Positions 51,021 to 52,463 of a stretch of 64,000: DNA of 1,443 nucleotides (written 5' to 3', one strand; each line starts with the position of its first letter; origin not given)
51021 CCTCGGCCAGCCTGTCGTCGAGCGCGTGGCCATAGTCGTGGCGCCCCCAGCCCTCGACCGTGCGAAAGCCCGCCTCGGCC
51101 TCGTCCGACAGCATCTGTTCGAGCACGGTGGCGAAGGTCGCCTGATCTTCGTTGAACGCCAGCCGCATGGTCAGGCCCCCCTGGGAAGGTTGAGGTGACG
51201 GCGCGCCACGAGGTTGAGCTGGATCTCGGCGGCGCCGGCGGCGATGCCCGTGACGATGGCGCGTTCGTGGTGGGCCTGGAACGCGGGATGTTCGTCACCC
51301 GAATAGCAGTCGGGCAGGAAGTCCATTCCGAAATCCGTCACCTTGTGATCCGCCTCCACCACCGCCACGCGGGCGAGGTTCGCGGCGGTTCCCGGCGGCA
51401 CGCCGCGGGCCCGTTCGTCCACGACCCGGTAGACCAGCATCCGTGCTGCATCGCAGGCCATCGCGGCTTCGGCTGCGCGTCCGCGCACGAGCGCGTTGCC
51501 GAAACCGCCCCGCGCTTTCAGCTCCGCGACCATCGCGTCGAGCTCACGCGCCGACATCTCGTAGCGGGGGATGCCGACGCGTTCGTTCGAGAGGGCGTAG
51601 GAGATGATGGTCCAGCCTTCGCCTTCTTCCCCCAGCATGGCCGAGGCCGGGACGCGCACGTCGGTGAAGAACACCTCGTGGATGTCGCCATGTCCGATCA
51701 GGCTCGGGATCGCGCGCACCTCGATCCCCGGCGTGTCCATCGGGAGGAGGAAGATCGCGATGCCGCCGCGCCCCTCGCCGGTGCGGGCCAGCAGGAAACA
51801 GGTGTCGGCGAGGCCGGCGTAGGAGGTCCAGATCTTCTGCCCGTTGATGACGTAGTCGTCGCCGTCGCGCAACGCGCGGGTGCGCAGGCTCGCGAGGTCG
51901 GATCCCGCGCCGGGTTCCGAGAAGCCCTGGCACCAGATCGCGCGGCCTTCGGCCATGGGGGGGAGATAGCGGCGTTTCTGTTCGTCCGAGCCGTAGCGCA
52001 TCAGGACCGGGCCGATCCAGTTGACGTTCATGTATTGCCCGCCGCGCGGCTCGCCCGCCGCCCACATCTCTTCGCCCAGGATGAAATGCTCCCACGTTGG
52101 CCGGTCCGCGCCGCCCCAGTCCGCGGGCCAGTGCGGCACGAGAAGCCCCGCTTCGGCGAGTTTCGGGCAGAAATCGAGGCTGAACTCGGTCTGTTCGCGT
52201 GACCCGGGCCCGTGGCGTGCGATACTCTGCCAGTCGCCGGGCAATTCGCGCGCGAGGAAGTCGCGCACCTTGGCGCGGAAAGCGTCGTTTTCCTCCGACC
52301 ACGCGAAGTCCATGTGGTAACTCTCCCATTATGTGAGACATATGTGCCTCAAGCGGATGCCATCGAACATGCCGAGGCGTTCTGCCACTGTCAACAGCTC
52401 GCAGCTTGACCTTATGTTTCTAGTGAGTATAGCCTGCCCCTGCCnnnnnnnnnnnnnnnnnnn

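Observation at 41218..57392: Self-contained CoA-dependent catabolic island for an unknown (possibly alicyclic) carboxylate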

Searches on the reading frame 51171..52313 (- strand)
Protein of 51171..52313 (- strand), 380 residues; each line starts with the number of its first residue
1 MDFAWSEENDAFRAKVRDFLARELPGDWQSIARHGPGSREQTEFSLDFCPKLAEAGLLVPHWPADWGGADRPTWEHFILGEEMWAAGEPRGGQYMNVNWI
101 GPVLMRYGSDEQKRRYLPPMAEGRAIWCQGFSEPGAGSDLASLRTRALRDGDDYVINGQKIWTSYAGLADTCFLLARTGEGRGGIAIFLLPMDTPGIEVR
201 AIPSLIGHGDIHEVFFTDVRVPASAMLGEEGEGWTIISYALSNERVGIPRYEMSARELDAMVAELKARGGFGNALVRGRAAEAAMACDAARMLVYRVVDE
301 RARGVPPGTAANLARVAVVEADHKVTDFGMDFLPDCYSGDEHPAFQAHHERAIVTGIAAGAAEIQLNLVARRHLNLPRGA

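Call 4: search_protein_families(library=pfam, proteins=[window:51171-52313:-], max_evalue=0.00001)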
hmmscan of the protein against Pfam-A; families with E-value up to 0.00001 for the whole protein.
window:51171-52313:- (380 aa): 3 families
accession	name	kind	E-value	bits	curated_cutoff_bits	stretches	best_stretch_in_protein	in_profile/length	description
PF02770.24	Acyl-CoA_dh_M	-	6.6e-22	77.9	33.3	1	128-219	1-97/97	Acyl-CoA dehydrogenase, middle domain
PF02771.21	Acyl-CoA_dh_N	-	2e-20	73.7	22.9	1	6-123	1-112/113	Acyl-CoA dehydrogenase, N-terminal domain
PF00441.29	Acyl-CoA_dh_1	-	4.6e-16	59.7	22.4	1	231-373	1-149/150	Acyl-CoA dehydrogenase, C-terminal domain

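Call 6: search_protein_families(library=ncbifam, proteins=[window:51171-52313:-], max_evalue=0.00001)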
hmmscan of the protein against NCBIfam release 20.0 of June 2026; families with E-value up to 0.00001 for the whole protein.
window:51171-52313:- (380 aa): 19 families
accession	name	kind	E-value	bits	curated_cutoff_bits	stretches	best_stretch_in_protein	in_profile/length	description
TIGR03204.1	pimC_large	equivalog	4.3e-60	203.7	623.85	1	2-298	1-302/395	pimeloyl-CoA dehydrogenase large subunit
NF042972.1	AcrlCoAredClosAcrC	equivalog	4.7e-41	140.7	640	1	1-372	1-375/378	acryloyl-CoA reductase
NF045652.1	ProlPCPDhRedW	equivalog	2.4e-37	128.7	650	1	104-371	95-371/376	L-prolyl-[peptidyl-carrier protein] dehydrogenase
NF043006.1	CyhCrbnylCoADH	equivalog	6.4e-35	120.8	650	1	51-372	43-374/380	cyclohexane-1-carbonyl-CoA dehydrogenase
NF045552.1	GlutCoADH_Des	equivalog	4.8e-30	105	470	1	1-374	1-380/387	glutaryl-CoA dehydrogenase Acd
TIGR03207.1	cyc_hxne_CoA_dh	equivalog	5.2e-30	104.4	575.35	1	47-371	36-369/372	cyclohexanecarboxyl-CoA dehydrogenase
NF053553.1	prodigi_MBC_PigA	equivalog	1.2e-28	100.3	500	1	104-372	100-378/381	prodigiosin MBC biosynthesis dehydrogenase PigA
NF042439.1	SulpropCoADesulf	equivalog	1.7e-27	96.2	600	1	40-375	21-372/379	3-sulfinopropanoyl-CoA desulfinase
NF008997.0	PRK12341.1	equivalog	1.6e-26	93.3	537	1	1-371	1-374/382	acyl-CoA dehydrogenase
NF058590.1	AcCoDHFadEBacil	equivalog_domain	4.8e-22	78.2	600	1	6-255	22-262/586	acyl-CoA dehydrogenase FadE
NF002885.1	PRK03354.1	equivalog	3.1e-20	72.5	540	1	1-371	1-371/378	crotonobetainyl-CoA dehydrogenase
TIGR03203.1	pimD_small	equivalog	1.9e-16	60.2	652.7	1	3-291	2-293/378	pimeloyl-CoA dehydrogenase small subunit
NF052270.1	Staph_DH_FadE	equivalog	4.4e-15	55.3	600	1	106-251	119-265/400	acyl-CoA dehydrogenase FadE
NF007000.1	PRK09463.1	subfamily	5.1e-15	54.8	600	1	100-145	130-177/726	acyl-CoA dehydrogenase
NF037942.1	ac_ACP_DH_MbtN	equivalog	1.1e-12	47.4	700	1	103-296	87-286/376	mycobactin biosynthesis acyl-ACP dehydrogenase MbtN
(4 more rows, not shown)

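Call 8: search_solved_structures(query=window:51171-52313:-, max_evalue=1e-10)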
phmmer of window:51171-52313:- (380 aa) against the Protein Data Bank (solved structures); distinct sequences matched with E-value up to 1e-10: 82 (the best 60 are shown).
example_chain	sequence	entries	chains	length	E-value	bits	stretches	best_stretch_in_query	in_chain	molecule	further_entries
6wy9_A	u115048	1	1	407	7.2e-45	156.7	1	12-310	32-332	Acyl-CoA dehydrogenase domain protein Tcur3483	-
6wy8_B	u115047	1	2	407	8.3e-45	156.5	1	12-297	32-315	Acyl-CoA dehydrogenase domain protein Tcur3483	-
4x28_A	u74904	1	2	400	6.5e-43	150.3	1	47-248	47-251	Acyl-CoA dehydrogenase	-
8hk0_A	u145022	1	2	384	2.1e-40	142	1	2-371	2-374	Acyl-CoA dehydrogenase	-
3nf4_A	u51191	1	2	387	1e-37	133.2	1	50-371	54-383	acyl-CoA dehydrogenase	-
2pg0_A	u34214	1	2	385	6.8e-37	130.4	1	7-372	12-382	Acyl-CoA dehydrogenase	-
5ol2_C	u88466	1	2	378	1.1e-36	129.8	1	40-370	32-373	Acyl-CoA dehydrogenase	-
4u83_A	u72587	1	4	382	6e-36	127.3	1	33-370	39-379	Acyl-CoA dehydrogenase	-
7y0a_A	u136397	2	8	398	1.2e-35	126.4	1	50-373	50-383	Short-chain specific acyl-CoA dehydrogenase, mitochondrial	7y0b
8sgs_A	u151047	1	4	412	1.4e-35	126.1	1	50-373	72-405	Short-chain specific acyl-CoA dehydrogenase, mitochondrial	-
4l1f_A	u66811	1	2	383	1.6e-35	125.9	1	49-366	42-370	Acyl-CoA dehydrogenase domain protein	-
1jqi_A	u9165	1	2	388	2.1e-35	125.6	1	44-373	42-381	short chain acyl-CoA dehydrogenase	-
3oib_A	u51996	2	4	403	2.9e-35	125.1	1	6-371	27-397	Acyl-CoA dehydrogenase | Putative acyl-CoA dehydrogenase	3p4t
2vig_A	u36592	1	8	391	5.4e-35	124.2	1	50-373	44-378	SHORT-CHAIN SPECIFIC ACYL-COA DEHYDROGENASE,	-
8i4p_A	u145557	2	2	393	9.2e-35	123.4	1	29-371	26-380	Acyl-CoA dehydrogenase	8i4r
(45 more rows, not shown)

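Call 24: search_dna_similar(query=window:51171-52313:-, collection=plasmids, mode=protein, max_rows=30, max_evalue=1e-40)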
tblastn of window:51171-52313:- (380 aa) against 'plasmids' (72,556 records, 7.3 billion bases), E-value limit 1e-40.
Records with a match: 239; places in all: 449; records where one place covers at least 80% of the query: 190.
Best place of each record, by identity: 60-80% 3; <60% 236.
By first word of the organism name: Sulfitobacter 26; Sphingobium 22; Pseudosulfitobacter 22; Novosphingobium 14; Rhodococcus 13; Roseomonas 13; Paracoccus 11; Variovorax 10; Cupriavidus 10; Streptomyces 8; and 44 more.
By predicted mobility (MOB-suite, as given by PLSDB): non-mobilizable 155; conjugative 48; mobilizable 36.
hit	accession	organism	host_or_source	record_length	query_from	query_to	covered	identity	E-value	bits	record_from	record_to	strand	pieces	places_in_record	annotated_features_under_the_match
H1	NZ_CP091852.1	Terrarubrum flagellatum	cell culture,forest soil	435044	1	379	100%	74.5%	0e+0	574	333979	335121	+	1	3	acyl-CoA dehydrogenase family protein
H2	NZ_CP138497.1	Variovorax boronicumulans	Legume root,PacBio whole genome assembly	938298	1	378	99%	68.8%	1e-154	488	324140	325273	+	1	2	acyl-CoA dehydrogenase family protein | SDR family oxidoreductase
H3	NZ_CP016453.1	Sphingobium sp. RAC03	Microbial isolate,Algal phycosphere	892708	1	378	99%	60.2%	5e-129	415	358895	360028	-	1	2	acyl-CoA dehydrogenase family protein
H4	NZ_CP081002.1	Sphingobium sp. V4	cell culture,soil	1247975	1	378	99%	59.1%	2e-135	433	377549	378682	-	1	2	record has no annotation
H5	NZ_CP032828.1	Sphingomonas paeninsulae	whole organism,soil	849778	1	379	100%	53.9%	2e-122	396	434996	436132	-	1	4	acyl-CoA dehydrogenase family protein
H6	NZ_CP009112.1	Rhodococcus opacus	soil sample, Enrichment culture with ...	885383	1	378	99%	52.8%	6e-119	386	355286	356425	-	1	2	acyl-CoA dehydrogenase family protein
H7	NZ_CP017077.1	Novosphingobium resinovorum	single cell,soil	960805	1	378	99%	51.9%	2e-117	382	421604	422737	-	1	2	acyl-CoA dehydrogenase family protein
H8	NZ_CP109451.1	Streptomyces sp. NBC_01471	-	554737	1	379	100%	51.0%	2e-111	365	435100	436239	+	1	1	acyl-CoA dehydrogenase family protein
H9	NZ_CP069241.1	Rhodococcus sp. USK13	cell culture,Sand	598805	1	374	98%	40.1%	2e-73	255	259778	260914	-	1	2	acyl-CoA dehydrogenase family protein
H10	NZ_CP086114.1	Skermanella rosea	single cell,hydrocarbon-contaminated ...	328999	1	376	99%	38.2%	4e-61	219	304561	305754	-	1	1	acyl-CoA dehydrogenase family protein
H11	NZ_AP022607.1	Mycobacterium branderi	-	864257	1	380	100%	37.3%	3e-56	206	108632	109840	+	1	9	acyl-CoA dehydrogenase family protein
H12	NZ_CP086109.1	Skermanella mucosa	single cell,crude oil contaminated ...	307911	1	376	99%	37.5%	8e-59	213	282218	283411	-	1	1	acyl-CoA dehydrogenase family protein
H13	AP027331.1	Sphingobium sp. TomTYG65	-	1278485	1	375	99%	37.0%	1e-55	204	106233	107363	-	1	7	acyl-CoA dehydrogenase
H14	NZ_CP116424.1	Sulfitobacter faviae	Hexacorallia,culture,Cold water coral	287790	5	377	98%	37.1%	6e-57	207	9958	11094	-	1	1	acyl-CoA dehydrogenase family protein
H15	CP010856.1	Marinovum algicola DG 898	-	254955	5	377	98%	37.1%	6e-57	207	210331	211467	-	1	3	Acyl-CoA dehydrogenase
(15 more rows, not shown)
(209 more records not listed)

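Call 26: get_annotated_region(hit=H6, flank=12000)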
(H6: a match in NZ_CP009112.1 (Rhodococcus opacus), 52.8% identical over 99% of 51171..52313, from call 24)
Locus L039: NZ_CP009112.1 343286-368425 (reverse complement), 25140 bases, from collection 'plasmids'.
description: Rhodococcus opacus strain 1CP plasmid pR1CP1, complete sequence
organism: Rhodococcus opacus (NCBI taxid 37919)
taxonomy: Bacteria; Actinomycetota; Actinomycetes; Mycobacteriales; Nocardiaceae; Rhodococcus; Rhodococcus opacus
host: -; source: soil sample, Enrichment culture with 4-chlorophenol and 2,4-dichlorophenol; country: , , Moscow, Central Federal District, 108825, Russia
typing (MOB-suite, as given by PLSDB): mobilizable; relaxase MOBP
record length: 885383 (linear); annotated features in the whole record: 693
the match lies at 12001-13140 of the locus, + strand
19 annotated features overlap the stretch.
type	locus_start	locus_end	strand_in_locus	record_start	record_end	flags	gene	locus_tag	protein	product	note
CDS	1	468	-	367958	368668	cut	-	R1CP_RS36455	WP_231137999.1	FCD domain-containing protein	-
CDS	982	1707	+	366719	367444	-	-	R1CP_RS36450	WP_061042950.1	SDR family oxidoreductase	-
CDS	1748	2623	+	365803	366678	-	-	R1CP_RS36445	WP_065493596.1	cyclase family protein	-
CDS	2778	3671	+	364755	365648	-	-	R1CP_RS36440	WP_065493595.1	IclR family transcriptional regulator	GO:0006355 - regulation of DNA-templated transcription [Evidence IEA]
CDS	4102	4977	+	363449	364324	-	-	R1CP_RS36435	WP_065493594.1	TIGR03619 family F420-dependent LLM class oxidoreductase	GO:0008150 - biological_process [Evidence IEA]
CDS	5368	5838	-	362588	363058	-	-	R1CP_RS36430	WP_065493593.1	MaoC family dehydratase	-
CDS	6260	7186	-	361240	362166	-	-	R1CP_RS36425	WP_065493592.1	cyclase family protein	-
CDS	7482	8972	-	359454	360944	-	-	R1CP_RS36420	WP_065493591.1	MFS transporter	GO:0055085 - transmembrane transport [Evidence IEA]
CDS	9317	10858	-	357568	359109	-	-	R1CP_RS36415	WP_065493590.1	class I adenylate-forming enzyme family protein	-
CDS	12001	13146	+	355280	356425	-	-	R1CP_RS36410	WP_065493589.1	acyl-CoA dehydrogenase family protein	-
CDS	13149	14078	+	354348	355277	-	-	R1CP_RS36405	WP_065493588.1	acyl-CoA dehydrogenase family protein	-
CDS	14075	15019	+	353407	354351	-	-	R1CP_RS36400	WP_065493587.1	acyl-CoA dehydrogenase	-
CDS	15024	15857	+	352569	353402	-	-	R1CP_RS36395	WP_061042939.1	enoyl-CoA hydratase-related protein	-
CDS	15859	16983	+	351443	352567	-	-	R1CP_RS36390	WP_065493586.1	acyl-CoA dehydrogenase family protein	-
CDS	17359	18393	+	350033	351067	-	-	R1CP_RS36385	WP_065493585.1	amidase family protein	-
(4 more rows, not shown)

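Call 27: get_annotated_region(hit=H7, flank=12000)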
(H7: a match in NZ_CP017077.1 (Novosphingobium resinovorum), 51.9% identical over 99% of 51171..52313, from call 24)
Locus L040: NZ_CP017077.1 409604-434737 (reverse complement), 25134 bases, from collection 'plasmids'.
description: Novosphingobium resinovorum strain SA1 plasmid pSA2, complete sequence
organism: Novosphingobium resinovorum (NCBI taxid 158500)
taxonomy: Bacteria; Pseudomonadota; Alphaproteobacteria; Sphingomonadales; Sphingomonadaceae; Novosphingobium; Novosphingobium resinovorum
host: -; source: single cell,soil; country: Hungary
typing (MOB-suite, as given by PLSDB): conjugative; relaxase MOBF; mating-pair formation MPF_F
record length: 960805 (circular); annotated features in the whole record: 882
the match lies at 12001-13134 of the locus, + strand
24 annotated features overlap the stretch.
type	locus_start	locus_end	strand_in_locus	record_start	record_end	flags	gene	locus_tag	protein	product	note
CDS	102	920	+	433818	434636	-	-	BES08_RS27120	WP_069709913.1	SDR family oxidoreductase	-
CDS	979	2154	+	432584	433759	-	-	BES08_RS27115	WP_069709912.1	acetyl-CoA C-acetyltransferase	-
CDS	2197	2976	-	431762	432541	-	-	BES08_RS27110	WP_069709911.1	SDR family oxidoreductase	-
CDS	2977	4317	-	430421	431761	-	-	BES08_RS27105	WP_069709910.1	MFS transporter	GO:0055085 - transmembrane transport [Evidence IEA]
CDS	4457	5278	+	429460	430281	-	-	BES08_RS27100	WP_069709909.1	DUF2889 domain-containing protein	-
CDS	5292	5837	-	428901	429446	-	-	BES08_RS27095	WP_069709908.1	2,4'-dihydroxyacetophenone dioxygenase family protein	-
CDS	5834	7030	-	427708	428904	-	-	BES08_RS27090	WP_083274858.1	CaiB/BaiF CoA-transferase family protein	-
CDS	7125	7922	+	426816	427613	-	-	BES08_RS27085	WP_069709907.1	enoyl-CoA hydratase-related protein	-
CDS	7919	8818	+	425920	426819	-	-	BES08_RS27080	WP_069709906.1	alpha/beta hydrolase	-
CDS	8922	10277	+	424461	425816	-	-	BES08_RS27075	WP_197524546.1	phenylacetate--CoA ligase family protein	-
CDS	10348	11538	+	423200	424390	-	-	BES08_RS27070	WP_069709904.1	thiolase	-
CDS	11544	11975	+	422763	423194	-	-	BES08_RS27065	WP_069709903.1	OB-fold domain-containing protein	-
CDS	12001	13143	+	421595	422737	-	-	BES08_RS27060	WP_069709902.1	acyl-CoA dehydrogenase family protein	-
CDS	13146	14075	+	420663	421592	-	-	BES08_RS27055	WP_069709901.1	acyl-CoA dehydrogenase family protein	-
CDS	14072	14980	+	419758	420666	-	-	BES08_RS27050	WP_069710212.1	SMP-30/gluconolactonase/LRE family protein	-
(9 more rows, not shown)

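Call 28: get_annotated_region(hit=H2, flank=12000)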
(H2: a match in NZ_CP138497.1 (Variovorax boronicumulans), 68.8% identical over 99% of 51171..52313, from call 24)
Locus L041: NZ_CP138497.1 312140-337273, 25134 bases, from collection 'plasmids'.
description: Variovorax boronicumulans strain EBFNA2 plasmid unnamed, complete sequence
organism: Variovorax boronicumulans (NCBI taxid 436515)
taxonomy: Bacteria; Pseudomonadota; Betaproteobacteria; Burkholderiales; Comamonadaceae; Variovorax; Variovorax boronicumulans
host: -; source: Legume root,PacBio whole genome assembly; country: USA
typing (MOB-suite, as given by PLSDB): non-mobilizable; mating-pair formation MPF_T
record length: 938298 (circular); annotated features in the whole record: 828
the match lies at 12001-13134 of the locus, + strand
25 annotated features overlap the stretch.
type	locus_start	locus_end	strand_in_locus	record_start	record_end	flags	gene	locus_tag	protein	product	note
CDS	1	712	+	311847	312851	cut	-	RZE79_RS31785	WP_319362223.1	ABC transporter substrate-binding protein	-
CDS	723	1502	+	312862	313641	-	-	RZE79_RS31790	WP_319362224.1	ABC transporter permease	-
CDS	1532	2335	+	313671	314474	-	-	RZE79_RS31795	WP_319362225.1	ABC transporter ATP-binding protein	GO:0006810 - transport [Evidence IEA]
CDS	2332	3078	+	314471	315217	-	-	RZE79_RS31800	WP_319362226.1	ABC transporter permease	-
CDS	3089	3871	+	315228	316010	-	-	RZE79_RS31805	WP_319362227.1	fumarylacetoacetate hydrolase family protein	-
CDS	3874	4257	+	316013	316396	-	-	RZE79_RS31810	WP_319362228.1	nuclear transport factor 2 family protein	-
CDS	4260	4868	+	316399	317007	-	-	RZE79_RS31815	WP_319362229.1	NAD(P)H-dependent oxidoreductase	-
CDS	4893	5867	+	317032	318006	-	-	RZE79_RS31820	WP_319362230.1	tripartite tricarboxylate transporter substrate binding protein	-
CDS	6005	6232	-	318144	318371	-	-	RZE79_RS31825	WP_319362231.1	hypothetical protein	-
CDS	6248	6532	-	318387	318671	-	-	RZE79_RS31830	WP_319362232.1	hypothetical protein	-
CDS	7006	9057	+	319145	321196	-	-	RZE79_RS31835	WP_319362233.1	TonB-dependent receptor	GO:0015891 - siderophore transport [Evidence IEA]; GO:0055085 - transmembrane transport [Evidence IEA]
CDS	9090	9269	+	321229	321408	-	-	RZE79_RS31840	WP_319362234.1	hypothetical protein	-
CDS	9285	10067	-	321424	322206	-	-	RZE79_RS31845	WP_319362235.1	helix-turn-helix domain-containing protein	GO:0006355 - regulation of DNA-templated transcription [Evidence IEA]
CDS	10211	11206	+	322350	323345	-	-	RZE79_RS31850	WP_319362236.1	tripartite tricarboxylate transporter substrate binding protein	-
CDS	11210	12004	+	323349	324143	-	-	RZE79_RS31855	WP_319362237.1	SDR family oxidoreductase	-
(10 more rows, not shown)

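Call 37: get_annotated_region(hit=H1, flank=12000)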
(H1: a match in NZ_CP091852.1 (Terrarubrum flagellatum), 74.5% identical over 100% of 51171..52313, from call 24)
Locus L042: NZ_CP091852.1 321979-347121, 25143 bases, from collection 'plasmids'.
description: Terrarubrum flagellatum strain 7MK25 plasmid unnamed1, complete sequence
organism: Terrarubrum flagellatum (NCBI taxid 2895980)
taxonomy: Bacteria; Pseudomonadota; Alphaproteobacteria; Hyphomicrobiales; Terrirubraceae; Terrirubrum; Terrarubrum flagellatum
host: -; source: cell culture,forest soil; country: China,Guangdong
typing (MOB-suite, as given by PLSDB): non-mobilizable
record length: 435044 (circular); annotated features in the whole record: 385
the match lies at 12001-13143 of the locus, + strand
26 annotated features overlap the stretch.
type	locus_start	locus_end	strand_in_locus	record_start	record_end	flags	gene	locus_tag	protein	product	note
CDS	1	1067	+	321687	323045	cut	repC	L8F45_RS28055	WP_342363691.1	plasmid replication protein RepC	-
CDS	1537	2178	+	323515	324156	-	-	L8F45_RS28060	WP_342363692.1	TetR/AcrR family transcriptional regulator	-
CDS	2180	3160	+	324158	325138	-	-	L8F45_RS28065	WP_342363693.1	nitronate monooxygenase family protein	-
CDS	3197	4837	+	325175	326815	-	-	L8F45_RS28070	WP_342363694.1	thiamine pyrophosphate-binding protein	-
CDS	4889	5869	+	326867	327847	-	-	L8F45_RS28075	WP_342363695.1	MaoC/PaaZ C-terminal domain-containing protein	-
CDS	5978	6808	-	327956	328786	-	-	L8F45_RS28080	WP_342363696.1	SDR family oxidoreductase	-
CDS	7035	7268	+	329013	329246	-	-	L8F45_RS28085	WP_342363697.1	hypothetical protein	-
CDS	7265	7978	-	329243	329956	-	-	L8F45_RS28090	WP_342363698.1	enoyl-CoA hydratase/isomerase family protein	-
CDS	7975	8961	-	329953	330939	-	-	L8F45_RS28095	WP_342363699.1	nitronate monooxygenase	-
CDS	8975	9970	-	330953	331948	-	-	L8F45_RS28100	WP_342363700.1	acyl-CoA dehydrogenase family protein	-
CDS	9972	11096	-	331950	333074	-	-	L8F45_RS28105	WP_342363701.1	acyl-CoA dehydrogenase family protein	-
CDS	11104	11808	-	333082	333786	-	-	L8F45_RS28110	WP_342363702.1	SDR family oxidoreductase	-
CDS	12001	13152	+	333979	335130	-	-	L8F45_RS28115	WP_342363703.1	acyl-CoA dehydrogenase family protein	-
CDS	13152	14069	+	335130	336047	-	-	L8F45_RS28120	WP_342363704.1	acyl-CoA dehydrogenase family protein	-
CDS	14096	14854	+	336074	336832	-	-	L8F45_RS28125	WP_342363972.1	enoyl-CoA hydratase/isomerase family protein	-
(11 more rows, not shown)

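Call 38: get_annotated_region(hit=H3, flank=12000)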
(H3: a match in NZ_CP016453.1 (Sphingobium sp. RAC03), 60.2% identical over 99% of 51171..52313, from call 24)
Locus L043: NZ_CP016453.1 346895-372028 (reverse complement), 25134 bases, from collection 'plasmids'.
description: Sphingobium sp. RAC03 plasmid pBSY17_1, complete sequence
organism: Sphingobium sp. RAC03 (NCBI taxid 1843368)
taxonomy: Bacteria; Pseudomonadota; Alphaproteobacteria; Sphingomonadales; Sphingomonadaceae; Sphingobium; Sphingobium sp. RAC03
host: -; source: Microbial isolate,Algal phycosphere; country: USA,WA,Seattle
typing (MOB-suite, as given by PLSDB): non-mobilizable; mating-pair formation MPF_F
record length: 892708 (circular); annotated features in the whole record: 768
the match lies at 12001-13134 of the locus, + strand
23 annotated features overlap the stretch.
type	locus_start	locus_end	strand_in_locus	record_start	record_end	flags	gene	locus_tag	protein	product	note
CDS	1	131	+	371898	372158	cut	-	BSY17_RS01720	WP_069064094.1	hypothetical protein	-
CDS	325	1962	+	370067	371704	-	-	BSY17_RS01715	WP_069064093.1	FAD-dependent oxidoreductase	-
CDS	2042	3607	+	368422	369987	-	-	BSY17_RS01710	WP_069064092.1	right-handed parallel beta-helix repeat-containing protein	-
CDS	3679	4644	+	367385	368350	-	-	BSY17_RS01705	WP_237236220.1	enoyl-CoA hydratase/isomerase family protein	-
CDS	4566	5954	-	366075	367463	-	-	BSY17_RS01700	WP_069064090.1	amidohydrolase family protein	-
CDS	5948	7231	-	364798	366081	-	-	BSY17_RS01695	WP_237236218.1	CoA transferase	-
CDS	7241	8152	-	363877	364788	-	-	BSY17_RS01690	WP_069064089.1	dienelactone hydrolase family protein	-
CDS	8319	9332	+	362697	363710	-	-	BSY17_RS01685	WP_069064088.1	aldo/keto reductase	-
CDS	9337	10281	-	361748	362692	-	-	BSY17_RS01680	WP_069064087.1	acyl-CoA dehydrogenase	-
CDS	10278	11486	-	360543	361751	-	-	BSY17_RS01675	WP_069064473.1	acyl-CoA dehydrogenase family protein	-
CDS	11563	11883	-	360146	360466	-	-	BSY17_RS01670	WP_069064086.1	non-heme iron oxygenase ferredoxin subunit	-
CDS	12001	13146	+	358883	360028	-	-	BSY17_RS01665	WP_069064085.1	acyl-CoA dehydrogenase family protein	-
CDS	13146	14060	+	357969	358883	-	-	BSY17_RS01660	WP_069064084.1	acyl-CoA dehydrogenase family protein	-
CDS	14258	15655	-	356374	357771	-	-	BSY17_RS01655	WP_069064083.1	aromatic ring-hydroxylating dioxygenase subunit alpha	-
CDS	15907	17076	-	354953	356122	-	-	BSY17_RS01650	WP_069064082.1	CoA transferase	-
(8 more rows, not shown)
